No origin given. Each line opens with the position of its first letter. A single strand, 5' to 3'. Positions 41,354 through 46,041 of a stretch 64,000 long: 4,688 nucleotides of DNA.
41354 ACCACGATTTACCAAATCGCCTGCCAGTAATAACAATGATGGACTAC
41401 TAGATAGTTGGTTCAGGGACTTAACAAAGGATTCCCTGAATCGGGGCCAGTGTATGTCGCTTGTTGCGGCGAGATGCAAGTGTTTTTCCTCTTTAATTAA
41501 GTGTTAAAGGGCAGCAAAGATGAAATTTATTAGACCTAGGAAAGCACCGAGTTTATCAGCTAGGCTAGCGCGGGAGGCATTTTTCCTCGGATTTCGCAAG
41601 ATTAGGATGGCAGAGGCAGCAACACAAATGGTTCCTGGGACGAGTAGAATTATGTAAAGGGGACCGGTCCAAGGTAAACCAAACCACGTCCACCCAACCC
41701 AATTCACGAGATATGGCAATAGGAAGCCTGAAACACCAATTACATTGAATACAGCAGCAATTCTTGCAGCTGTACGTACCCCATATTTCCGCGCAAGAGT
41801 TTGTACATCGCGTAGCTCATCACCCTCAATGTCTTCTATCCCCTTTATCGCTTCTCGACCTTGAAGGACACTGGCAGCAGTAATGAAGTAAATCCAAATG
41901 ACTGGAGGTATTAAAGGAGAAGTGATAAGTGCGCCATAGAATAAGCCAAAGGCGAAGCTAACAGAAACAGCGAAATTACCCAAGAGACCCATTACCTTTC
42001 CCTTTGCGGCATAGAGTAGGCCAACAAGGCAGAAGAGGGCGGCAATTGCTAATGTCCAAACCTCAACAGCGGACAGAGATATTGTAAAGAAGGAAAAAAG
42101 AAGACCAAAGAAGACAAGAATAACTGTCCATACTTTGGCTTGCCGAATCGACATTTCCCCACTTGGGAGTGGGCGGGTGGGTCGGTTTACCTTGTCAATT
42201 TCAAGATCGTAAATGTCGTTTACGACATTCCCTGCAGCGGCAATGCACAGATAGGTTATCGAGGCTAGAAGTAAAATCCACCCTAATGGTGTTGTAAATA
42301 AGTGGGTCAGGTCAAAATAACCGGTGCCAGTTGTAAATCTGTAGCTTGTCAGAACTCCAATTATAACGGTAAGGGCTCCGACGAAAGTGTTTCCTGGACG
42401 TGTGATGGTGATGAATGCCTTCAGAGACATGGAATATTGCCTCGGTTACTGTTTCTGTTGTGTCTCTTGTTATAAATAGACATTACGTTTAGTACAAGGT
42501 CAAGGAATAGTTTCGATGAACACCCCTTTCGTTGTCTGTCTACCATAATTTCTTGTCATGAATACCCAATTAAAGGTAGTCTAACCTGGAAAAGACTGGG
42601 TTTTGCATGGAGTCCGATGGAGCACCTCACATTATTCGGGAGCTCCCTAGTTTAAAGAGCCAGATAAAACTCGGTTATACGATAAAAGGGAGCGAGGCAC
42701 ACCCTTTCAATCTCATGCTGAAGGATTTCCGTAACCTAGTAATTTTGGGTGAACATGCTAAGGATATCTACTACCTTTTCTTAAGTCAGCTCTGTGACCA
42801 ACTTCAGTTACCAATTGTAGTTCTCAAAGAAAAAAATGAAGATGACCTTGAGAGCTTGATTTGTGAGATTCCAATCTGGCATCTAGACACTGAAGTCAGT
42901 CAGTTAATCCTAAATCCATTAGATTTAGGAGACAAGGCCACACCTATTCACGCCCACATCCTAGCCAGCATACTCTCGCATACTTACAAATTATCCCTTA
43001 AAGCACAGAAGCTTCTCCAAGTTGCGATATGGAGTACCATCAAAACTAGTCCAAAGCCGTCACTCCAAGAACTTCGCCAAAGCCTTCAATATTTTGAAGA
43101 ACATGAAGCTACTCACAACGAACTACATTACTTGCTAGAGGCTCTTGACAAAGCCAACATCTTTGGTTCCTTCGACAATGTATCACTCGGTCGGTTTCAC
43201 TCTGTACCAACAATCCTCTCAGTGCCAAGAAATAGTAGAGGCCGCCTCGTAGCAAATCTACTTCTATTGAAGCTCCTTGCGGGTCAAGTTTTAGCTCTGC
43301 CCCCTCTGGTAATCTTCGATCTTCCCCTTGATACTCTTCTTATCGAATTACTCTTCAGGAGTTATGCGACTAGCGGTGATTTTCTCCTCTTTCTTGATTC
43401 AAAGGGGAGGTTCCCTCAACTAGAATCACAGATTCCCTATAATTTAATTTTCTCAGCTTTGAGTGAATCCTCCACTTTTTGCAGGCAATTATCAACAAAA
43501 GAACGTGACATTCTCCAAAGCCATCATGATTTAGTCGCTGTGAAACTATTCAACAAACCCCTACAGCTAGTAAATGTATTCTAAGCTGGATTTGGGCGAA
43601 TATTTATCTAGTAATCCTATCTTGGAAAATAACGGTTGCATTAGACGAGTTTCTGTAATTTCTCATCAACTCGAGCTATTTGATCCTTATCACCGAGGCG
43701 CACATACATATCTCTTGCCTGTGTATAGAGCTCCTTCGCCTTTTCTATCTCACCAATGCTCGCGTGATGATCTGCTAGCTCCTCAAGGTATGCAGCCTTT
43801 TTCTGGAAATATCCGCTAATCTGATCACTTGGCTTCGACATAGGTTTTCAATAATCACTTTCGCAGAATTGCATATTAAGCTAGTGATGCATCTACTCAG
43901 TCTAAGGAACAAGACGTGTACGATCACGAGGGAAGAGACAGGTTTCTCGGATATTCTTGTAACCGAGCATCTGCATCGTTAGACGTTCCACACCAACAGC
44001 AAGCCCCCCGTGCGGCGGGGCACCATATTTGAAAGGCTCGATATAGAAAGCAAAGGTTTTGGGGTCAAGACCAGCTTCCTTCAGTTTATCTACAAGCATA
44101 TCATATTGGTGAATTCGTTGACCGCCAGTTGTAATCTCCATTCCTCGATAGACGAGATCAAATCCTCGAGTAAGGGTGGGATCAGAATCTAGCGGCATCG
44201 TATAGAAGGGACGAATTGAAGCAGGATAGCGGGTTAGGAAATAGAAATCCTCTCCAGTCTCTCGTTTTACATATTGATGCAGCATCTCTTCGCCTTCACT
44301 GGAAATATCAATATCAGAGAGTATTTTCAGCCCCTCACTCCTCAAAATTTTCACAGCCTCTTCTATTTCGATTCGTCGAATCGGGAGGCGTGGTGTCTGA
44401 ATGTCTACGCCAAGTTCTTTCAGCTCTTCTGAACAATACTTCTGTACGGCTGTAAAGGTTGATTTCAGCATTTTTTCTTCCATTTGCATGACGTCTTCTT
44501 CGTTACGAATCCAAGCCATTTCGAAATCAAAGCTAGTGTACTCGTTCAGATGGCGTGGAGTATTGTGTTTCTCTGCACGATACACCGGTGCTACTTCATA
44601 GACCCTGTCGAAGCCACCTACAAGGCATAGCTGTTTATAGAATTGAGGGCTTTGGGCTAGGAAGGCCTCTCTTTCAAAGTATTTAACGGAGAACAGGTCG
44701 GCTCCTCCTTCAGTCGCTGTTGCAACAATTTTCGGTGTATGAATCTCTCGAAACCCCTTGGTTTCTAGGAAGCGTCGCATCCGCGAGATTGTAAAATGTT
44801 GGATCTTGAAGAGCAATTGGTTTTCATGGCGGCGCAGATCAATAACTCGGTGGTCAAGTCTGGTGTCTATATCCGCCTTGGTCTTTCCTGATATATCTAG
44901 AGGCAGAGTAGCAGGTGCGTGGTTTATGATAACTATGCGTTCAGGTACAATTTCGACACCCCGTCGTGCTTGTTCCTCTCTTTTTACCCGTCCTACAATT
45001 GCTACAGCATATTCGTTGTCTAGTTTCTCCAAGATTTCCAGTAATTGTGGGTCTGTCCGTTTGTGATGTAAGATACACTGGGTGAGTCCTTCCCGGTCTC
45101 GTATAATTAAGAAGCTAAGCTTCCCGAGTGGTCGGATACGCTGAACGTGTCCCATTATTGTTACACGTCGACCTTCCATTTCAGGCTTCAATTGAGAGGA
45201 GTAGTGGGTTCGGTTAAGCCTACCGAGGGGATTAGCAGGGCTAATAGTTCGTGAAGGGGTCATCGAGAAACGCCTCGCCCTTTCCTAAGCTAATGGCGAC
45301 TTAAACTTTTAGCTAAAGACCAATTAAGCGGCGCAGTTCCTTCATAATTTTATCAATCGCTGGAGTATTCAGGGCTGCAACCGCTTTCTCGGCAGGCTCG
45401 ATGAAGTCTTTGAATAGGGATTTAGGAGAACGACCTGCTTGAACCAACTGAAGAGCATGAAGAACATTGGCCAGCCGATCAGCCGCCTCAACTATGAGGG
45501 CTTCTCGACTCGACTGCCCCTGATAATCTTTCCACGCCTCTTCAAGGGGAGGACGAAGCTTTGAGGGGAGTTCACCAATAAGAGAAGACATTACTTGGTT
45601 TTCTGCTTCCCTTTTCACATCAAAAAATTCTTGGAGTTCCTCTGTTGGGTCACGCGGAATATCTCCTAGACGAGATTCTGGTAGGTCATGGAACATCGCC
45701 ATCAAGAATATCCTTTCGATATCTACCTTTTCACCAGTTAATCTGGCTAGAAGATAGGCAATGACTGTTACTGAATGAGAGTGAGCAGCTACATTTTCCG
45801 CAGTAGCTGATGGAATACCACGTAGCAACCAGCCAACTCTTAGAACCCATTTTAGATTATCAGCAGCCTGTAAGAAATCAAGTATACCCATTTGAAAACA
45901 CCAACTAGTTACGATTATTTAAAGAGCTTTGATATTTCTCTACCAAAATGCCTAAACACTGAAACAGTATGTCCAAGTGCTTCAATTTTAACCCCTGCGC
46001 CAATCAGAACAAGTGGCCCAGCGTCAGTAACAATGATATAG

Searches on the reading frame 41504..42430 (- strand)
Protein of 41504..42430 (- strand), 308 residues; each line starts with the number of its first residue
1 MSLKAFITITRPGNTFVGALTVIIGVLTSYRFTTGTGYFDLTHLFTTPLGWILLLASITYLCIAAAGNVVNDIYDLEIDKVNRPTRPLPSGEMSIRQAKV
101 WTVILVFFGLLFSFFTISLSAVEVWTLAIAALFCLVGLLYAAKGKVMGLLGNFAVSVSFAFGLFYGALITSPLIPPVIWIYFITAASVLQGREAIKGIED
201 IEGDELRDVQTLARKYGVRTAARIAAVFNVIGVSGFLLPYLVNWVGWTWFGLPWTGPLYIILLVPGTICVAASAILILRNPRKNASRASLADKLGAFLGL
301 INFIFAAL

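Call 12: search_protein_families(library=pfam, proteins=[window:41504-42430:-], max_evalue=0.001)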
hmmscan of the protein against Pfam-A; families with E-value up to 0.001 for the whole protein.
window:41504-42430:- (308 aa): 1 family
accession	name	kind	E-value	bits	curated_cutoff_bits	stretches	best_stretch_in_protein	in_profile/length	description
PF01040.23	UbiA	-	1.7e-32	113.1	34.2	1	48-288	19-243/250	UbiA prenyltransferase family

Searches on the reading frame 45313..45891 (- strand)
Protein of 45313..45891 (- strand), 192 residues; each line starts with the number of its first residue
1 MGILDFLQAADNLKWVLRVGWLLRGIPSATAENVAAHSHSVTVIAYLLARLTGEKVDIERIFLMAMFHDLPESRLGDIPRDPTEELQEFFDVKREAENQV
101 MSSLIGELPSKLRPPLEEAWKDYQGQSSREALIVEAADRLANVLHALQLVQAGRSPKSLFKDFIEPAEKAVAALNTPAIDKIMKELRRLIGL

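Call 12: search_protein_families(library=pfam, proteins=[window:45313-45891:-], max_evalue=0.001)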
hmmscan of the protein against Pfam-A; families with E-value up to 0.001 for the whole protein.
window:45313-45891:- (192 aa): 3 families
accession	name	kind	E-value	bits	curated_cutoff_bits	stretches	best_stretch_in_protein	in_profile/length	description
PF13023.12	HD_3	-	6.3e-27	94.9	22.5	1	10-152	1-137/165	HD domain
PF12917.13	YfbR-like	-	2.5e-23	83.2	25.9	1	6-185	2-177/182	5'-deoxynucleotidase YfbR-like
PF01966.28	HD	-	1.8e-07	31.9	22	1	35-142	2-115/116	HD domain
